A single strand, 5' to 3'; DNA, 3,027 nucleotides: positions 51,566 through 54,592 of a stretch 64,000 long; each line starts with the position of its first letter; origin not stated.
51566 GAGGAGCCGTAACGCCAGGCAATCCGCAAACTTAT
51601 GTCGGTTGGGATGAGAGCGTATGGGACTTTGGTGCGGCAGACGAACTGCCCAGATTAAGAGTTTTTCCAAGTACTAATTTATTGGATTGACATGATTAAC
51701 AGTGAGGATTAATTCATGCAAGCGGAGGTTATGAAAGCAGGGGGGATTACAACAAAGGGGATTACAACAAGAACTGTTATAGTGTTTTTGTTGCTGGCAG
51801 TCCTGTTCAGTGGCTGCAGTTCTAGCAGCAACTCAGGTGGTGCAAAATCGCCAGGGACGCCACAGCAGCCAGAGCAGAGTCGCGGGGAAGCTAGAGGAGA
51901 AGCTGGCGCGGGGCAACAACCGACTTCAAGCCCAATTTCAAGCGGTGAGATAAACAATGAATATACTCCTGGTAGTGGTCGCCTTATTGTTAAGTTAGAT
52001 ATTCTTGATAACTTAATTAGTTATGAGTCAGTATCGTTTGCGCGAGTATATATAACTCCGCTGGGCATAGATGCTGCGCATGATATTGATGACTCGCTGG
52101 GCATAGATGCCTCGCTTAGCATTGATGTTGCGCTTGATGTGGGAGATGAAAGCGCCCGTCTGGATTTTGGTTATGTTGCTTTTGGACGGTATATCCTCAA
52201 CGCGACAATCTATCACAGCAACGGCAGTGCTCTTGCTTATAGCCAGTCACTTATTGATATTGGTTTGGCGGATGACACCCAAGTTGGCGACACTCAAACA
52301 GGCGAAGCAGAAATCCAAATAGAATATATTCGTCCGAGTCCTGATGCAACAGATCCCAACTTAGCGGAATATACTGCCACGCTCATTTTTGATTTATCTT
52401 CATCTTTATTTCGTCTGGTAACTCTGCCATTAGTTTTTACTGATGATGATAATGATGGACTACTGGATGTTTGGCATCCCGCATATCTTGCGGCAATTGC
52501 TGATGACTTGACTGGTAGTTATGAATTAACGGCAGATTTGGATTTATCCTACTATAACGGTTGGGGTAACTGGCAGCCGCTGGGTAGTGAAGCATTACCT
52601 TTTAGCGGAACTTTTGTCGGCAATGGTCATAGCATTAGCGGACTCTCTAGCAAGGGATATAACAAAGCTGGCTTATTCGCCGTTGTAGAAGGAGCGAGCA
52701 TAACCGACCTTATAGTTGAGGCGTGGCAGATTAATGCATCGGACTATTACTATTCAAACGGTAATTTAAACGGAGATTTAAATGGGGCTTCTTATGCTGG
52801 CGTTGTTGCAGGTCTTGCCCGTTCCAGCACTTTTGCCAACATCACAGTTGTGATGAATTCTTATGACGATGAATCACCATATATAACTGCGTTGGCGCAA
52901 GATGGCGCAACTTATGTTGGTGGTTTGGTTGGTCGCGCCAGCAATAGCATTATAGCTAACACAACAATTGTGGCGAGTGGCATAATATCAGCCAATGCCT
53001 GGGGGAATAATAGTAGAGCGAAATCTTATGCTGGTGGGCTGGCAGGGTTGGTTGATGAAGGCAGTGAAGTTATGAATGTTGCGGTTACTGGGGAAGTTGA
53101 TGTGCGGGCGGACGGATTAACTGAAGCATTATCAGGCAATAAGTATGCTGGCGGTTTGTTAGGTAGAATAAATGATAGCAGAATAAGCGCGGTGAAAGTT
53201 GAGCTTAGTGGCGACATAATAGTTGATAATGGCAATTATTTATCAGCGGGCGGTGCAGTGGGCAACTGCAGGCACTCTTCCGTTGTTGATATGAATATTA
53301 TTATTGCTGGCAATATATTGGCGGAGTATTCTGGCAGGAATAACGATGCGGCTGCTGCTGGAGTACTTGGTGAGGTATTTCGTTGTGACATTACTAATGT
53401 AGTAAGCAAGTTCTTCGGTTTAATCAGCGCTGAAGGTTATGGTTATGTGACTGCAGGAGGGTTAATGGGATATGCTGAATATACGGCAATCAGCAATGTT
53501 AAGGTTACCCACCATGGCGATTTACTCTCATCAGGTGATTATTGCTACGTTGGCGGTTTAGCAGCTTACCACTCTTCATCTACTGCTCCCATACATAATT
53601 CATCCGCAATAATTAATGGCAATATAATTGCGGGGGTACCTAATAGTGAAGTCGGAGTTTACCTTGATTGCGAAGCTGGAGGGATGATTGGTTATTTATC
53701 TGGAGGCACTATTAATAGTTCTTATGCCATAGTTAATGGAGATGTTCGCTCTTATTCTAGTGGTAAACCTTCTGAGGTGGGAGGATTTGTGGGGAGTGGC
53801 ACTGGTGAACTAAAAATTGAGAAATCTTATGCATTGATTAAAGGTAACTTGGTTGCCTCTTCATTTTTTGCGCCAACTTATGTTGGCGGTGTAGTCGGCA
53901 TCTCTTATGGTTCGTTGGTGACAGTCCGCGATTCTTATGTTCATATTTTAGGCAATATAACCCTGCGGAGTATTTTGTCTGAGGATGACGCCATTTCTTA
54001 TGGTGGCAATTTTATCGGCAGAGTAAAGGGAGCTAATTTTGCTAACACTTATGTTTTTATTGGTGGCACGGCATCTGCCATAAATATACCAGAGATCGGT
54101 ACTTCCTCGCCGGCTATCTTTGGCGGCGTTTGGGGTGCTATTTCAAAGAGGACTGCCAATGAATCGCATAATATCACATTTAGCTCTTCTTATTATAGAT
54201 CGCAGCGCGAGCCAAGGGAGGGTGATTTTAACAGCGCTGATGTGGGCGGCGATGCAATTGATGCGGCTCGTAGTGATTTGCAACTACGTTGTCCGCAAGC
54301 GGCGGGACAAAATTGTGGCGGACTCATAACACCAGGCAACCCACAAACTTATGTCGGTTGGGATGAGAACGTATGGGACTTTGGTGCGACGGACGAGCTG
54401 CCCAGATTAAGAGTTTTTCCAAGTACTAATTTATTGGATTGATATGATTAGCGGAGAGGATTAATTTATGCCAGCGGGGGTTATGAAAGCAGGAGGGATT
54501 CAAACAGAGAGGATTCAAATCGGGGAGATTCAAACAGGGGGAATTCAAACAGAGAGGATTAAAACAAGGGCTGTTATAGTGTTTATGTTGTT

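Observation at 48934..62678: P4-P8: near-identical 5' and 3' gene ends with divergent cores, a substrate for gene conversion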

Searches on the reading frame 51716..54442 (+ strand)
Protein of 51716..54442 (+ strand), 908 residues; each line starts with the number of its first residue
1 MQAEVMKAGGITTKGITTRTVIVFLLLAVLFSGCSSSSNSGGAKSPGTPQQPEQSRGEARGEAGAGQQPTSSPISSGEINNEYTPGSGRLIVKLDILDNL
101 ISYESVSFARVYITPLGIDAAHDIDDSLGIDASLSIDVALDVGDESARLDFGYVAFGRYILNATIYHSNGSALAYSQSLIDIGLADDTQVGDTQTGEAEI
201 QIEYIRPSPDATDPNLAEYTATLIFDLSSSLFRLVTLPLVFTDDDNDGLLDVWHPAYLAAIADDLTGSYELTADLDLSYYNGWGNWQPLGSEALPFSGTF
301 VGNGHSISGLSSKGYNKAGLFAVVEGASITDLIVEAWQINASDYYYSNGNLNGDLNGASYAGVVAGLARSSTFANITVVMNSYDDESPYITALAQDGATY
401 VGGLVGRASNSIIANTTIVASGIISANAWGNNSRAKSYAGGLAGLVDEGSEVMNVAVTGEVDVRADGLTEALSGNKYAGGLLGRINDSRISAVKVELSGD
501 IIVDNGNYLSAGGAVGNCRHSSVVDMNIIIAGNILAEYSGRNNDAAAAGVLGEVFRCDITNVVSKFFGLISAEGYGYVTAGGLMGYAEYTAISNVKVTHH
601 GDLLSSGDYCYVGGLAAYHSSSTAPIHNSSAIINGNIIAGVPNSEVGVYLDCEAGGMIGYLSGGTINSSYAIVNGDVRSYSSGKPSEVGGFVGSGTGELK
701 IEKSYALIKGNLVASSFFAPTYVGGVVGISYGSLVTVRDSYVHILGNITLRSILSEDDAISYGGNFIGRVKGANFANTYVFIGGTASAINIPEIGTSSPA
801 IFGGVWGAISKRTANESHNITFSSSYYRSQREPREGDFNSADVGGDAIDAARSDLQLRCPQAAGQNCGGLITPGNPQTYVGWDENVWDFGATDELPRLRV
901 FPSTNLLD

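Call 5: search_protein_families(library=pfam, proteins=[window:51716-54442:+], max_evalue=0.01)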
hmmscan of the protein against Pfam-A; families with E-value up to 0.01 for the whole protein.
window:51716-54442:+ (908 aa): 1 family
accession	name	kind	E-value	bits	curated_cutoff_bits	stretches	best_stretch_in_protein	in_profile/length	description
PF07581.17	Glug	-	1.9e-07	31.5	20.5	0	397-417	1-22/28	The GLUG motif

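Call 16: find_homologous_proteins(query=window:51716-54442:+, max_evalue=0.00001)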
Query window:51716-54442:+ (908 aa): 24 proteins with E <= 0.00001 among 8000 candidates.
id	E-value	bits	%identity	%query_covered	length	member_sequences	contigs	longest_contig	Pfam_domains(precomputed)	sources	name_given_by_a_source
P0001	0.0e+0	1994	100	100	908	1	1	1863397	PF07581.18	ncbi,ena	-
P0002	0.0e+0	1752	89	100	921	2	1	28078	PF07581.18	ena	-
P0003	0.0e+0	1705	88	100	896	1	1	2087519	PF07581.18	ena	-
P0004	0.0e+0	1662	86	100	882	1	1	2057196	-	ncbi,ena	-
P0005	0.0e+0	1521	88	90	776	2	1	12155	PF07581.18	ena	-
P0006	0.0e+0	1261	67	100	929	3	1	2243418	PF07581.18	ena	-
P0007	0.0e+0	1233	67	100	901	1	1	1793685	PF07581.18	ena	-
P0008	0.0e+0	1221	67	100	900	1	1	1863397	PF07581.18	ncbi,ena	-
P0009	0.0e+0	1204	65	99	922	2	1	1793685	PF07581.18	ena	-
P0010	0.0e+0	1193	65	100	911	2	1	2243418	PF07581.18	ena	-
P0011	0.0e+0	1192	64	100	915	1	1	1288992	PF07581.18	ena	-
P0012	0.0e+0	1183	63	100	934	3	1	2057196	PF07581.18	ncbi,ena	-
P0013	0.0e+0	1137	63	100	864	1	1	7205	PF07581.18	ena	-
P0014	0.0e+0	1110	62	99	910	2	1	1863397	-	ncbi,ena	-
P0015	0.0e+0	1090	68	82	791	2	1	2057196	PF07581.18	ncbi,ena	-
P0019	0.0e+0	1053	60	100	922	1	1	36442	-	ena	-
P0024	8.6e-7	46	48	8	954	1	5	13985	PF07581.18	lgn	-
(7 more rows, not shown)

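Call 17: find_encoding_contigs(protein=P0001, flank=10000, max_places=5)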
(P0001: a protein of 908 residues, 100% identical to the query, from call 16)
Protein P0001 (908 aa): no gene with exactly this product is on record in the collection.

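Call 18: find_encoding_contigs(protein=P0004, flank=10000, max_places=5)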
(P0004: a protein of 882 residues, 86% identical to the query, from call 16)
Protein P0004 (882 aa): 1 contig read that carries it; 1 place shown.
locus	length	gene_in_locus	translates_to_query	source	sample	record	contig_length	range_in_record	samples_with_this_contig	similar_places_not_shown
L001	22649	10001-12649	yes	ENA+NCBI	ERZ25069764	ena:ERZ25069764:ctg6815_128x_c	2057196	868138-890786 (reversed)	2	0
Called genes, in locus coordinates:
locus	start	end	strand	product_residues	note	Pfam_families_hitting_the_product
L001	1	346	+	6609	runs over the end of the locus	-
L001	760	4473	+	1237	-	PF07581:Glug (faint)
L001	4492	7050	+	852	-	-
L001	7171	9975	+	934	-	PF07581:Glug (faint)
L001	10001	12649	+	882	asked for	-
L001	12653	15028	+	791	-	PF07581:Glug (faint)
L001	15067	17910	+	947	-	-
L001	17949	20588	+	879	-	-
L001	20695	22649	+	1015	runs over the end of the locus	PF00028:Cadherin (weak)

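Call 19: list_cluster_members(proteins=[P0001, P0003, P0004, P0006, P0007, P0011, P0002, P0019])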
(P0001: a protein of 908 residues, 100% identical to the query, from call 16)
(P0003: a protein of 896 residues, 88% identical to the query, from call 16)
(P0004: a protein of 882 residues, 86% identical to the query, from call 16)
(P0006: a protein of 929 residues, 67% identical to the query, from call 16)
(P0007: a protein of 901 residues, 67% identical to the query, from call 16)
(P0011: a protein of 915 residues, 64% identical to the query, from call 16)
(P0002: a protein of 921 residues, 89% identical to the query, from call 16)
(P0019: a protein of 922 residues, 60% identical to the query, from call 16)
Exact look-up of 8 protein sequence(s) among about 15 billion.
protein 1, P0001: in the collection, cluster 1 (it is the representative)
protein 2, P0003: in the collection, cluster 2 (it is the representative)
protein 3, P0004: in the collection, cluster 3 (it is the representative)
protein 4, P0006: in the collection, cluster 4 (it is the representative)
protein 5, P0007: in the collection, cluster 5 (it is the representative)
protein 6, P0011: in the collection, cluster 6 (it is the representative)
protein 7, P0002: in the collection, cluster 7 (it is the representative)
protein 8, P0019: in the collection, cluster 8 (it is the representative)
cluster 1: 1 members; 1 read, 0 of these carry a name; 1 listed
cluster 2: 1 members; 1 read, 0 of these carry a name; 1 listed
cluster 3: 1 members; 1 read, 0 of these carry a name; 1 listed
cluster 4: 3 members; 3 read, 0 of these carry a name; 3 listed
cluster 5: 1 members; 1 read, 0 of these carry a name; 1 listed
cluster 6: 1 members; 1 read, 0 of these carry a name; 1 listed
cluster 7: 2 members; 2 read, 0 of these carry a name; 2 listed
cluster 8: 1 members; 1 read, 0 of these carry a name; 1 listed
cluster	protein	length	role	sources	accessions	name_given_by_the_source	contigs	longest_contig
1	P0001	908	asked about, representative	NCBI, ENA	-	-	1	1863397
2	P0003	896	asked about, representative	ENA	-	-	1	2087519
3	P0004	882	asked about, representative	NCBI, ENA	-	-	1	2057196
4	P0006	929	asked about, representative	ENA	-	-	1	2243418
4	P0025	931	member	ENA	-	-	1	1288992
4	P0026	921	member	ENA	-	-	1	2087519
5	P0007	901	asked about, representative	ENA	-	-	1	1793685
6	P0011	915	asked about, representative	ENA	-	-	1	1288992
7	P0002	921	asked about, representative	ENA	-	-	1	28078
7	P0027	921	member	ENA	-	-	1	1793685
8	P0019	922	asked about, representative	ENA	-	-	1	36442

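Call 20: find_encoding_contigs(protein=P0003, flank=10000, max_places=3)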
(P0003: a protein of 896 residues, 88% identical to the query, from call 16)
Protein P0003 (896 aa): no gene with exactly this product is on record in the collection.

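Call 21: find_encoding_contigs(protein=P0002, flank=10000, max_places=3)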
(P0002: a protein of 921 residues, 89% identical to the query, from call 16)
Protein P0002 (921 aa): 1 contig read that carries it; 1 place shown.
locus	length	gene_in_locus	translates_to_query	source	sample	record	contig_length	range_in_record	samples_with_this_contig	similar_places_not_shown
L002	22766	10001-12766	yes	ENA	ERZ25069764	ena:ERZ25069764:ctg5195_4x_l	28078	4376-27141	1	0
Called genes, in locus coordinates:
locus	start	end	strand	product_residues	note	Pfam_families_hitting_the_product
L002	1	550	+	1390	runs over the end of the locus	PF00041:fn3 (weak), PF07581:Glug (faint)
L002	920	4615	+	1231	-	PF07581:Glug (faint), PF00028:Cadherin (faint)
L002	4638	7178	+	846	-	-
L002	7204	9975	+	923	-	PF07581:Glug (faint)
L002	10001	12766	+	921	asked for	PF07581:Glug (faint)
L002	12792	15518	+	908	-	-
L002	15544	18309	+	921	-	-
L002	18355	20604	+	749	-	-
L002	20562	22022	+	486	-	PF00028:Cadherin (faint)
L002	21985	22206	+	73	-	-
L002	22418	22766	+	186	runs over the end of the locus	-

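Call 23: find_related_loci(query=A1, collection=genome_contigs, flank=10000)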
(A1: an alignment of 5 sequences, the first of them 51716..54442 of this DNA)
Query A1 (908 aa) in genome_contigs; peptide patterns used: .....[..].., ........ (x = any residue, [..] = any of these).
46 stretches matched a pattern; 2 encode a relative of the query (tblastn E <= 1e-3); 1 distinct loci.
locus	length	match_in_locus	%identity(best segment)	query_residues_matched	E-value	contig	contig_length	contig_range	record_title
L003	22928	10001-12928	86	1-908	0e+0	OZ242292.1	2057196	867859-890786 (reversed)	MAG: Gammaproteobacteria bacterium isolate 13319ae3-e76e-4669-b7a5-ae4f3a40b50a genome assembly, chromosome: 1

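Call 24: find_encoding_contigs(protein=P0006, flank=10000, max_places=4)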
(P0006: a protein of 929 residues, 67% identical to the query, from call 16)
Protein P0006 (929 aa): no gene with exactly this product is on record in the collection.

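Call 25: find_encoding_contigs(protein=P0007, flank=10000, max_places=4)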
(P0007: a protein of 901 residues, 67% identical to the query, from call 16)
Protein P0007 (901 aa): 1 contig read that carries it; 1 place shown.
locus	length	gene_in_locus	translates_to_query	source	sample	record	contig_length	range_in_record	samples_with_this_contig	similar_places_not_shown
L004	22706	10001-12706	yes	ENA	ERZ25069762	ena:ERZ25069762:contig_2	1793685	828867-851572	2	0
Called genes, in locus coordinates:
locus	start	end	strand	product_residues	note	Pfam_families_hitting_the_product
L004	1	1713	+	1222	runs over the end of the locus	PF07581:Glug (faint), PF00028:Cadherin (faint)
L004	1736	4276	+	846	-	-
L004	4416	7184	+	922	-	PF07581:Glug (faint)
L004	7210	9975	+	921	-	PF07581:Glug (faint)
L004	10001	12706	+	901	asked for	PF07581:Glug (faint)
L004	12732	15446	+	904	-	-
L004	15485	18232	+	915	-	-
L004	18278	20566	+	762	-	-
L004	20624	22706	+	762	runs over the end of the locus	-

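Call 47: predict_structure(alignment_id=A2)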
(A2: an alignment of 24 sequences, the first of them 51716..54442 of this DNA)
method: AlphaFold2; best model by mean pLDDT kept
length: 908 residues; sequences in the alignment: 24
mean_pLDDT: 71.3   pTM: 0.68
mean pLDDT of the five models: 71.3, 71.0, 69.5, 68.1, 63.9
residues with pLDDT >= 90: 331; 70-90: 201; 50-70: 141; < 50: 235
segments of 3 or more residues with pLDDT < 50: 1-76, 99-104, 118-131, 185-202, 209-216, 227-238, 346-355, 756-758, 791-800, 806-818, 833-881, 892-895, 902-908
pLDDT, mean of each block of 10 residues (from residue 1): 25 26 29 28 29 26 27 47 64 64 59 63 39 69 66 72 70 66 47 33 48 50 53 42 85 82 90 82 72 94 92 89 97 92 54 59 97 97 65 90 98 97 89 88 98 97 82 86 98 97 92 98 97 88 88 96 97 92 95 96 94 96 85 96 65 95 91 95 90 90 92 86 88 82 84 59 76 76 68 43 46 40 63 43 27 37 38 34 57 51 45
secondary structure, 60 per line:
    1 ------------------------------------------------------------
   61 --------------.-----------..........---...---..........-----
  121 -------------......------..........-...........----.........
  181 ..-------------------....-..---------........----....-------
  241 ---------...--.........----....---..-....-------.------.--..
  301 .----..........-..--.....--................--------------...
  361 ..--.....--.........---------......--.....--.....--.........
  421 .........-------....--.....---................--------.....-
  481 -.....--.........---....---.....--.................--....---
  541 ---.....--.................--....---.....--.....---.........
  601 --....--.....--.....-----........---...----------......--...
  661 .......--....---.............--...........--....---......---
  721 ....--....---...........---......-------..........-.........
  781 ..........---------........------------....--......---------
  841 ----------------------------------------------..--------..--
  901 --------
elements in order (helices of 4 or more, strands of 3 or more residues): E87-96 E106-115 E134-139 E146-155 E157-167 E172-182 E202-205 E218-225 H230-233 E250-252 H255-263 E268-271 H278-281 E299-301 E306-315 E321-325 E328-343 E358-362 E365-369 E372-380 E390-395 E398-402 E405-409 E412-429 E437-440 E443-447 E451-466 E475-479 E482-486 E489-497 E501-504 E508-512 E515-531 E534-537 E544-548 E551-567 E570-573 E577-581 E584-588 E592-600 E603-606 E609-613 E616-620 E626-633 E637-639 E650-655 E658-667 E670-673 E677-689 E692-702 E705-708 E712-717 E721-724 E727-730 E734-744 E748-753 E761-770 E772-790 E800-807 E820-823 E826-831
